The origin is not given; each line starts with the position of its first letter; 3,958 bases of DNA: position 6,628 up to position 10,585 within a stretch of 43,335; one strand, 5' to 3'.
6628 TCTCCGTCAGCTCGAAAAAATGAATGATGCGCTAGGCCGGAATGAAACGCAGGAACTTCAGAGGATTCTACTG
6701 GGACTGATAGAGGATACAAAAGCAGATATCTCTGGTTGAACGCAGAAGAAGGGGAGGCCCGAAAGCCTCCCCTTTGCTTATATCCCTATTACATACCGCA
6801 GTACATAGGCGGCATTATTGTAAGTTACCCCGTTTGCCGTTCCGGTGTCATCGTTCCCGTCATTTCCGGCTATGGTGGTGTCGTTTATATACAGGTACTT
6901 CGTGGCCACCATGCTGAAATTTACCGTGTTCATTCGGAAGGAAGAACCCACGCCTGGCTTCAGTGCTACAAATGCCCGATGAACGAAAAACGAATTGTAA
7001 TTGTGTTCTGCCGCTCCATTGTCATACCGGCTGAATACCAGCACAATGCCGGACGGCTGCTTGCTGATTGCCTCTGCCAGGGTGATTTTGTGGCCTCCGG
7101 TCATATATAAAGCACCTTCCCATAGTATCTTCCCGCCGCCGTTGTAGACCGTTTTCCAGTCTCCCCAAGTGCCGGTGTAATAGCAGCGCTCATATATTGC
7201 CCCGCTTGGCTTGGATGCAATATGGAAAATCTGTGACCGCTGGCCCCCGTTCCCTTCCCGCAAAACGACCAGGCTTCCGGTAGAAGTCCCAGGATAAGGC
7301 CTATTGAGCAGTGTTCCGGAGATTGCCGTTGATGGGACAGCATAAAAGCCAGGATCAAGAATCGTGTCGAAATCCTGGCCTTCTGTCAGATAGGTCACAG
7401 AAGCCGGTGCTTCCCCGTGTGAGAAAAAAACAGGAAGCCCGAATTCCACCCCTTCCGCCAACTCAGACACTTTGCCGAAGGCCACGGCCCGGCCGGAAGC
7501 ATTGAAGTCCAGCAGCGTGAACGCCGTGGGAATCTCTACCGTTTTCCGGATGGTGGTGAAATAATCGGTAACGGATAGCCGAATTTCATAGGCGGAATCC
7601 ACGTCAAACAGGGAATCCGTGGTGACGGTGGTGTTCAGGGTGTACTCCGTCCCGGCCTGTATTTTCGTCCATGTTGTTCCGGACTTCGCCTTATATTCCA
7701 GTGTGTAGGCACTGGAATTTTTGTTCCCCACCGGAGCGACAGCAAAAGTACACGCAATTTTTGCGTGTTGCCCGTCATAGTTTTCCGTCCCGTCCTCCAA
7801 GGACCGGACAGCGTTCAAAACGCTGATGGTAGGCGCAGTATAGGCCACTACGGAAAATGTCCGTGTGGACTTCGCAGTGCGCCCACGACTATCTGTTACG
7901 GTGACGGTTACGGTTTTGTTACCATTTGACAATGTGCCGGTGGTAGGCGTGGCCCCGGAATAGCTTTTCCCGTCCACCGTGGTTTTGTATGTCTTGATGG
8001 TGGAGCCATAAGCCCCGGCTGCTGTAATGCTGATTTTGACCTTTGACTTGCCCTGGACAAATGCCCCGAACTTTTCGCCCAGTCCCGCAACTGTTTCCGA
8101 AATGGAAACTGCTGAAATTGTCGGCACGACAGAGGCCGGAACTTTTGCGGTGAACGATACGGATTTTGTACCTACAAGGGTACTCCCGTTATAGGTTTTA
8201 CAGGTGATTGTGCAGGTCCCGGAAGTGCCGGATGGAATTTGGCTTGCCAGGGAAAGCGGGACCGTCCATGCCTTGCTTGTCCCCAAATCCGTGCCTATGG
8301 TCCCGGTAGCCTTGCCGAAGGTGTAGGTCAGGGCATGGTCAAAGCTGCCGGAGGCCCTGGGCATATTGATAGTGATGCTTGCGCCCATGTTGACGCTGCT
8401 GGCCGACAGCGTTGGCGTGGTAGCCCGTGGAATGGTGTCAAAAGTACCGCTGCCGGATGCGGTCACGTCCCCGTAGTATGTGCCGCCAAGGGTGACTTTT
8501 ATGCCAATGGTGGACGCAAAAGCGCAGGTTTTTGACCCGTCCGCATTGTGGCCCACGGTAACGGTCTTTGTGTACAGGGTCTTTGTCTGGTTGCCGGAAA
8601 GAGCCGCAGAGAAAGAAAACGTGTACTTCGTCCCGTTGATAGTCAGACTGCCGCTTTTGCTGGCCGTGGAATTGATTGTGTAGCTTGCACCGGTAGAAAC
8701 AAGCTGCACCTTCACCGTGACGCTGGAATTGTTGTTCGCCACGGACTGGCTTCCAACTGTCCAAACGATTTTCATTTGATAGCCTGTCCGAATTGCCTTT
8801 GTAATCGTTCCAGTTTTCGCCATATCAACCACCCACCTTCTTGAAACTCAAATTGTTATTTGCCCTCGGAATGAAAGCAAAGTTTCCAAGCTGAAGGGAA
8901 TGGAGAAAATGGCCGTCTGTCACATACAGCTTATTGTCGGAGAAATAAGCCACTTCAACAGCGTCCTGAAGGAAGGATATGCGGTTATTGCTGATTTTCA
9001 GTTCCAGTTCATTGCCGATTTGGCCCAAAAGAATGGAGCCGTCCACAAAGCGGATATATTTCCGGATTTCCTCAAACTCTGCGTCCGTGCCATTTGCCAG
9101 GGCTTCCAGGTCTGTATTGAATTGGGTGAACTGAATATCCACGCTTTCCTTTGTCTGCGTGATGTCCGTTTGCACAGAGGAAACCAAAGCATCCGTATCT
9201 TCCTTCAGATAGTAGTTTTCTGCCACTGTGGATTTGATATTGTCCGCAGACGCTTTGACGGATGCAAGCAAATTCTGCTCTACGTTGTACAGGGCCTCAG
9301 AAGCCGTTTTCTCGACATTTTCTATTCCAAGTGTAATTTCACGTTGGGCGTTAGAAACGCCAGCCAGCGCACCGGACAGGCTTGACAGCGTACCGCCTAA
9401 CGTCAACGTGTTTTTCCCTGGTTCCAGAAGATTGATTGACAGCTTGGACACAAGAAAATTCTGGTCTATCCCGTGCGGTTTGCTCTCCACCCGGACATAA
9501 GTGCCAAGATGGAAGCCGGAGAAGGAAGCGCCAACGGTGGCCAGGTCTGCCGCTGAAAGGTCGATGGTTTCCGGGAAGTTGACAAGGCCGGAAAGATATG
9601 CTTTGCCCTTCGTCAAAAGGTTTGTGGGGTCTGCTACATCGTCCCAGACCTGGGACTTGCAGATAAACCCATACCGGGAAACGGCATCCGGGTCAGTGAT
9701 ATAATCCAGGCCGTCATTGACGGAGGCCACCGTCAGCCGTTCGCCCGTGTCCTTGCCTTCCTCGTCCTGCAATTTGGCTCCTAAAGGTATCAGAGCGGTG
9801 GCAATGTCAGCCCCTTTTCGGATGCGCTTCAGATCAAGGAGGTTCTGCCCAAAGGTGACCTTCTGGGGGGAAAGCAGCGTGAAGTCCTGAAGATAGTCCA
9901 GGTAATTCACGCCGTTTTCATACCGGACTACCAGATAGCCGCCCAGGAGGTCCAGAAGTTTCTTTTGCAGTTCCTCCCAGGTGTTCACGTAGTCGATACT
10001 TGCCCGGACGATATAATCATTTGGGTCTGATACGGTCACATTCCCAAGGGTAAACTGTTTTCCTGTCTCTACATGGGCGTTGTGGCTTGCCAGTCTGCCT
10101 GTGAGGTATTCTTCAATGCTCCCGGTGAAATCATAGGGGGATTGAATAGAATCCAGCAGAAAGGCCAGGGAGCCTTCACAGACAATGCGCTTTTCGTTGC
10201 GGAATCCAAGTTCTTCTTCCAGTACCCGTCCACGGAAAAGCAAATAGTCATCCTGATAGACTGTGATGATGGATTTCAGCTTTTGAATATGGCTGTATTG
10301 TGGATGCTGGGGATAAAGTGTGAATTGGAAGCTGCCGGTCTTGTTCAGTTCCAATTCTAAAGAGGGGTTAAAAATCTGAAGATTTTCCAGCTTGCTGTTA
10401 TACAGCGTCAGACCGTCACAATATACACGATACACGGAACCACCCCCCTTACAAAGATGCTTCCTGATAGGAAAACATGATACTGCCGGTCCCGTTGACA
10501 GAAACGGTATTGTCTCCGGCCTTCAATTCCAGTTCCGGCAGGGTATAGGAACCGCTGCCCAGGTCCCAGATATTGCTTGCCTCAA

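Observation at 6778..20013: Two tape-measure genes and two complete, diverged Dit-Tal-RBP tail-tip cassettes in one siphovirus genome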

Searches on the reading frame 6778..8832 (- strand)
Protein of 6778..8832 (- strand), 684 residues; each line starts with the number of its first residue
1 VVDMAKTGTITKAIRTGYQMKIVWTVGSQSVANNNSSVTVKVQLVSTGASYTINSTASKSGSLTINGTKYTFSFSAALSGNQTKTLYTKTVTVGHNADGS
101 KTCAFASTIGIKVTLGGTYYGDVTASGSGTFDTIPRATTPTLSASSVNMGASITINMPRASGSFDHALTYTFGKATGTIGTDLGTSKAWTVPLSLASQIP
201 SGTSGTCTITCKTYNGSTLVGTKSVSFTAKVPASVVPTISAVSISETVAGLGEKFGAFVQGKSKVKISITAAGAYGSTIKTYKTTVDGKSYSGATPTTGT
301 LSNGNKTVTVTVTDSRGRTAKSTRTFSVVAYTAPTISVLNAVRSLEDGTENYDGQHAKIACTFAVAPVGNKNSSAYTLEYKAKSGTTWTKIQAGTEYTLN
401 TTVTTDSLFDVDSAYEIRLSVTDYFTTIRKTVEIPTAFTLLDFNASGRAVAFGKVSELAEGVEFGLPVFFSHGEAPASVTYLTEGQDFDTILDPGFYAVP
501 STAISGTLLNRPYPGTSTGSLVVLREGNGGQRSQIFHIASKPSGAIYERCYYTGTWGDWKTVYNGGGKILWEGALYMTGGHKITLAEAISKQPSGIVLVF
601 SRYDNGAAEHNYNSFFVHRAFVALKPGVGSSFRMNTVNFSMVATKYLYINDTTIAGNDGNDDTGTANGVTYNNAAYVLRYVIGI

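Call 4: search_protein_families(library=pfam, proteins=[window:6778-8832:-], max_evalue=0.01)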
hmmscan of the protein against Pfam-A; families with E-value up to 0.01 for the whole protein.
window:6778-8832:- (684 aa): 1 family
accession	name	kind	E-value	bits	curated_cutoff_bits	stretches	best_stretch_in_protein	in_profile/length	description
PF05895.17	DUF859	-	7.1e-60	203.7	28.8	1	16-457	10-455/626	Siphovirus protein of unknown function (DUF859)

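Call 5: search_protein_families(library=phrogs, proteins=[window:6778-8832:-], max_evalue=0.001)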
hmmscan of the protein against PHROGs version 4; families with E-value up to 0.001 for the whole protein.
window:6778-8832:- (684 aa): 4 families
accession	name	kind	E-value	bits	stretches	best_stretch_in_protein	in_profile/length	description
phrog_372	-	tail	1.1e-105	356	1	4-457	1-463/743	tail protein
phrog_18627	-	tail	2.7e-44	152.8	1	16-315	10-317/317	tail protein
phrog_7389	-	tail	6.2e-15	55.8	1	568-667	618-719/732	tail fiber protein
phrog_3971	-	unknown function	1.4e-10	41.7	1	479-562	94-177/331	-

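Call 46: search_solved_structures(query=window:6778-8832:-, max_evalue=0.01)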
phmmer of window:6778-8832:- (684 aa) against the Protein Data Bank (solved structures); distinct sequences matched with E-value up to 0.01: 0.

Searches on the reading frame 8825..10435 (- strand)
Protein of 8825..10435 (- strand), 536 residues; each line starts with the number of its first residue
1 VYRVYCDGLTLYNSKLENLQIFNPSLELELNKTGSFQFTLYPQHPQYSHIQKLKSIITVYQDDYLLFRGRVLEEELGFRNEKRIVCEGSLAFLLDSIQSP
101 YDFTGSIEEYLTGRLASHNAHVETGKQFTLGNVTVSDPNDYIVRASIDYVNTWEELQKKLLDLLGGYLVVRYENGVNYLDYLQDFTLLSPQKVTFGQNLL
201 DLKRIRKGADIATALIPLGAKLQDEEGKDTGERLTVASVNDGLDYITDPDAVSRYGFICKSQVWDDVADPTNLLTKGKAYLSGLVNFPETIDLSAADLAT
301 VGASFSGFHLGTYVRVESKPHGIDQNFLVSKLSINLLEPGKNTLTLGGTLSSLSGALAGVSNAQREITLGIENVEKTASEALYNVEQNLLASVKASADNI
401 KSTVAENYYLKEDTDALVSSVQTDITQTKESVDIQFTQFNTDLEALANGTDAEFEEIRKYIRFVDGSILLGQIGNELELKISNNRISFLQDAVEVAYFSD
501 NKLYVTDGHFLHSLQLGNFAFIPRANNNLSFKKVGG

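Call 4: search_protein_families(library=pfam, proteins=[window:8825-10435:-], max_evalue=0.01)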
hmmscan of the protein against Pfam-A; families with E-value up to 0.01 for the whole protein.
window:8825-10435:- (536 aa): 1 family
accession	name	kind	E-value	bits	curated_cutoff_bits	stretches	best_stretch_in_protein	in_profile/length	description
PF06605.17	Prophage_tail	-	4.3e-17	63.1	31.3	1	123-354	31-244/250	Prophage endopeptidase tail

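Call 5: search_protein_families(library=phrogs, proteins=[window:8825-10435:-], max_evalue=0.001)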
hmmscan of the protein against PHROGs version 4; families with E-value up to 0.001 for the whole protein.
window:8825-10435:- (536 aa): 14 families
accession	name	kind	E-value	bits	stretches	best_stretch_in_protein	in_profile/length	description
phrog_3558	-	tail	1.4e-130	438.6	1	1-453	10-467/1047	tail protein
phrog_9886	-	unknown function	2.2e-84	284.9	1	1-398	1-400/940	-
phrog_18110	-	unknown function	7e-18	65.4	1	376-534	362-532/567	-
phrog_12312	-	head and packaging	2.3e-14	53.7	1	191-316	183-321/784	virion structural protein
phrog_1775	-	head and packaging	2.1e-11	43.1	1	192-255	194-250/1609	minor head protein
phrog_588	-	tail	4.3e-10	39.6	1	399-526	811-938/955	tail fiber protein and host specificity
phrog_1885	-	tail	5.8e-10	38.7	1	440-535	934-1033/1033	minor tail protein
phrog_4798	-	tail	3.6e-09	36.4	1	191-281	234-318/796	tail protein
phrog_1330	-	tail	6.5e-07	28.6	1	191-450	189-475/1361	tail protein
phrog_10693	-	moron, auxiliary metabolic gene and host takeover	1.8e-06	27.4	1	459-519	1139-1199/1219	host range and adsorption protein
phrog_4311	-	head and packaging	8.1e-06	25.6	1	193-364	187-355/651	minor head protein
phrog_3475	-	tail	4.2e-05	22.9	1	233-361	601-728/841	minor tail protein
phrog_1067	-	head and packaging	0.00023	20.7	1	193-396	192-372/991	minor head protein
phrog_8704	-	tail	0.00054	18.3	1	395-520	1575-1699/1719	tail protein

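Call 45: search_solved_structures(query=window:8825-10435:-, max_evalue=0.01)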
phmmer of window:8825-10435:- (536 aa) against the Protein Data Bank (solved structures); distinct sequences matched with E-value up to 0.01: 0.

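Call 52: search_dna_similar(query=window:8825-10435:-, collection=phages, mode=protein, max_rows=40)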
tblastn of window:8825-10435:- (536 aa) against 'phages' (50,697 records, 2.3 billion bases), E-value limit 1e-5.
Records with a match: 146; places in all: 154; records where one place covers at least 80% of the query: 10.
Best place of each record, by identity: 60-80% 1; <60% 145.
By first word of the organism name: Streptococcus 66; Clostridium 32; phage 7; Bacteriophage 6; Latilactobacillus 6; Bacillus 4; Blautia 3; Lactobacillus 3; Evtepia 2; Faecalimonas 2; and 11 more.
By host as written in the record: Clostridium sporogenes ATCC-15579 30; - 16; Streptococcus thermophilus 11; Streptococcus thermophilus ST67009 7; Blautia sp. 3; Faecalimonas sp. 2; Stenotrophomonas maltophilia 2; Clostridium sporogenes 2; and 64 more.
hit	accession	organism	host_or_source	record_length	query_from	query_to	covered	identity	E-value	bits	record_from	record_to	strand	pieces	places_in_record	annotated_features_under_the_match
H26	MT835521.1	Bacteriophage sp.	human fecal samples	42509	1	534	100%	67.2%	0e+0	716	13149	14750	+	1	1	record has no annotation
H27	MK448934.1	Streptococcus phage Javan422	Streptococcus porci DSM_23759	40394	1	534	100%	39.8%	4e-107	357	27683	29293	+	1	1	hypothetical protein (x2)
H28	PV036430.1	phage NatCom_20922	human feces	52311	1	532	99%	38.4%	5e-105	351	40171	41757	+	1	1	tail protein | hypothetical protein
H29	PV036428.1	phage NatCom_18656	human feces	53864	1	532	99%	38.4%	5e-105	351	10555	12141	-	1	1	tail protein | hypothetical protein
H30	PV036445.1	Evtepia phage NatCom_42594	Evtepia sp. 900546255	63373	1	532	99%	38.4%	5e-105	351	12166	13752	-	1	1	tail protein | hypothetical protein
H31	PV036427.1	Evtepia phage NatCom_11697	Evtepia sp.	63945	1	532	99%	38.4%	5e-105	351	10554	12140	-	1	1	tail protein | hypothetical protein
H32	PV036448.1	phage NatCom_34192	human feces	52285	1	532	99%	38.3%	2e-105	352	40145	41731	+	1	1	tail protein | hypothetical protein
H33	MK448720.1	Streptococcus phage Javan261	Streptococcus ictaluri 707-05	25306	1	534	100%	37.7%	2e-107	358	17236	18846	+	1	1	hypothetical protein (x2)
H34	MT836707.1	Bacteriophage sp.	human fecal samples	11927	1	491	92%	29.4%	2e-54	203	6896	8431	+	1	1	record has no annotation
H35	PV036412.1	phage NatCom_43819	human feces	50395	2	342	64%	39.7%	4e-72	256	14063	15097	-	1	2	tail protein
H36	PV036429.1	phage NatCom_19828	human feces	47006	1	342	64%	38.7%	6e-65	235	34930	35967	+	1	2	tail protein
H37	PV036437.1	Blautia phage NatCom_27009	Blautia sp.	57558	1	342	64%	37.9%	1e-62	228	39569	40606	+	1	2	tail protein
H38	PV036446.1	Faecalimonas phage NatCom_33527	Faecalimonas sp.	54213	1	342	64%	37.9%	1e-62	228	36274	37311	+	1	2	tail protein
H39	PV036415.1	Blautia phage NatCom_2932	Blautia sp.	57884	1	342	64%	37.9%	1e-62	228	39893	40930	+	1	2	tail protein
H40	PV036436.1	Faecalimonas phage NatCom_26447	Faecalimonas sp.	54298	1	342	64%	37.9%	2e-62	228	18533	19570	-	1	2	tail protein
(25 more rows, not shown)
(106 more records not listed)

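Call 53: get_annotated_region(hit=H37, flank=14000)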
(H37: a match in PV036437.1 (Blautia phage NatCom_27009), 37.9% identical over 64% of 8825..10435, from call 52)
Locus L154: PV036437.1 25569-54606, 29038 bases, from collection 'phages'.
description: Blautia phage NatCom_27009, complete genome.
organism: Blautia phage NatCom_27009 (NCBI taxid 3403517)
taxonomy: Viruses; Duplodnaviria; Heunggongvirae; Uroviricota; Caudoviricetes; Ca. Heliusvirales
host: Blautia sp.; source: human feces; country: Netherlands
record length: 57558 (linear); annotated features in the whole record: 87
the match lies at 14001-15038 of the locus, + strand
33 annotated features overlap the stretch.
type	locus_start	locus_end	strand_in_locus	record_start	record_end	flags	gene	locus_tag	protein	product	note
CDS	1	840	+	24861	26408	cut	-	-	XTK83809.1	hypothetical protein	-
CDS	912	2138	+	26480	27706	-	-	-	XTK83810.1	hypothetical protein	-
CDS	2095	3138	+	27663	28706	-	-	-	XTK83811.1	hypothetical protein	-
CDS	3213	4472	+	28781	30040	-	-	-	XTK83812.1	portal protein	-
CDS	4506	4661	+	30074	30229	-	-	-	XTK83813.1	hypothetical protein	-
CDS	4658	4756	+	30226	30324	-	-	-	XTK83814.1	hypothetical protein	-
CDS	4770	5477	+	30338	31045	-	-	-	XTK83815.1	head maturation protease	-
CDS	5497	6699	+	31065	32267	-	-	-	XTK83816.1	major head protein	-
CDS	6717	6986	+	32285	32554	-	-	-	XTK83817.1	hypothetical protein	-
CDS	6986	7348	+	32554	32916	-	-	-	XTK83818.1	head closure Hc1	-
CDS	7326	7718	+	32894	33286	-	-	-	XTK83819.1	hypothetical protein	-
CDS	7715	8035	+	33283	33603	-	-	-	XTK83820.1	hypothetical protein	-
CDS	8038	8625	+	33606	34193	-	-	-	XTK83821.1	major tail protein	-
CDS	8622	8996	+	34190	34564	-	-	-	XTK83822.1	hypothetical protein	-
CDS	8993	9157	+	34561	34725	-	-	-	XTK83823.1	hypothetical protein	-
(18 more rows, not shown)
